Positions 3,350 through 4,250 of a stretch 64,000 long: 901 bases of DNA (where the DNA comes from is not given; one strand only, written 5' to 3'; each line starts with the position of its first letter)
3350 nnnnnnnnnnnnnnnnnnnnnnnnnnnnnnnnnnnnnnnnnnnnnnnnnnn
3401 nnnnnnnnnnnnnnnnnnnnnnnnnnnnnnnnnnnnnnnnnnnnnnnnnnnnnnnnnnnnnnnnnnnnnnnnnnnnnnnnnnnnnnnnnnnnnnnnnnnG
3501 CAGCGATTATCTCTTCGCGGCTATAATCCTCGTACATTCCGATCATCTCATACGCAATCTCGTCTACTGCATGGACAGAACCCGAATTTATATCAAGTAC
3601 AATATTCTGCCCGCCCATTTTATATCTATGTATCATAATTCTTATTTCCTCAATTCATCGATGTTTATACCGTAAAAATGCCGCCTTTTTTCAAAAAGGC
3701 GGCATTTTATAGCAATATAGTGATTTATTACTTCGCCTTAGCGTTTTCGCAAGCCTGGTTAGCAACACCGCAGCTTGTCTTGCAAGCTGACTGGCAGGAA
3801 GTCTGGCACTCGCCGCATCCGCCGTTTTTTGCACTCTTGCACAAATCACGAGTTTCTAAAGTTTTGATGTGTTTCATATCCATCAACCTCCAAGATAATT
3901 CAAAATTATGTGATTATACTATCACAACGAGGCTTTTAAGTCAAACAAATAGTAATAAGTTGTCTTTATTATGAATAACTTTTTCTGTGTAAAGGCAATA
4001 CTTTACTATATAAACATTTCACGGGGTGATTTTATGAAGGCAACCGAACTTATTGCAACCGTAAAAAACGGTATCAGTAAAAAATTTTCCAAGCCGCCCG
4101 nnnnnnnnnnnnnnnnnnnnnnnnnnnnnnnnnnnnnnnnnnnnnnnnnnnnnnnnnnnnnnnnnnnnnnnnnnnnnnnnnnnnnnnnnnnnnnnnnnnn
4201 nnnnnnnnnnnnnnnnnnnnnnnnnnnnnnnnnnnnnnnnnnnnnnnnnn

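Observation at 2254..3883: SCIFF ribosomal peptide precursor (missed by the ORF track) with its radical-SAM/SPASM maturase, translationally coupled to a PLP decarboxylase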

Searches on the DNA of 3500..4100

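Call 30: search_rna_families(source=window, start=3500, end=4100, threshold=evalue, max_evalue=1)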
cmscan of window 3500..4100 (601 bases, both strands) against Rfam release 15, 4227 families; matches with E-value up to 1: 8.
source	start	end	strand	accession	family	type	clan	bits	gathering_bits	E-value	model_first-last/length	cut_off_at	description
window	3622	3710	+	RF02450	ncr1175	Gene; sRNA;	-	24.5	60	0.038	1-110/110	no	Bacillus sRNA ncr1175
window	3678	3733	-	RF02677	NsiR4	Gene; sRNA;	-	22.6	40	0.011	1-65/65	no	Nitrogen stress-induced RNA 4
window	3675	3709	-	RF02637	EF0408_EF0409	Gene; sRNA;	-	21.8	440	0.0014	374-408/412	no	Enterococcus sRNA EF0408_EF0409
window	3675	3707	+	RF04109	mir-1305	Gene; miRNA;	-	21.3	63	0.2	1-83/83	no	mir-1305 microRNA precursor family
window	3616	3710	+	RF02618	SSRC34_2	Gene; sRNA;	-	20.4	48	0.83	1-125/125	no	Streptococcus sRNA 34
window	3597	3707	+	RF01796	frnS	Gene; sRNA;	-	20.1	60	0.61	1-119/119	no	Fumarate/nitrate reductase regulator sRNA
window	3654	3727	-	RF00129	mir-103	Gene; miRNA;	-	16.8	59.6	0.5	1-78/78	no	mir-103/107 microRNA precursor family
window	3678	3764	+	RF00081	ArcZ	Gene; sRNA;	-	16.3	66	0.68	1-106/106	no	ArcZ RNA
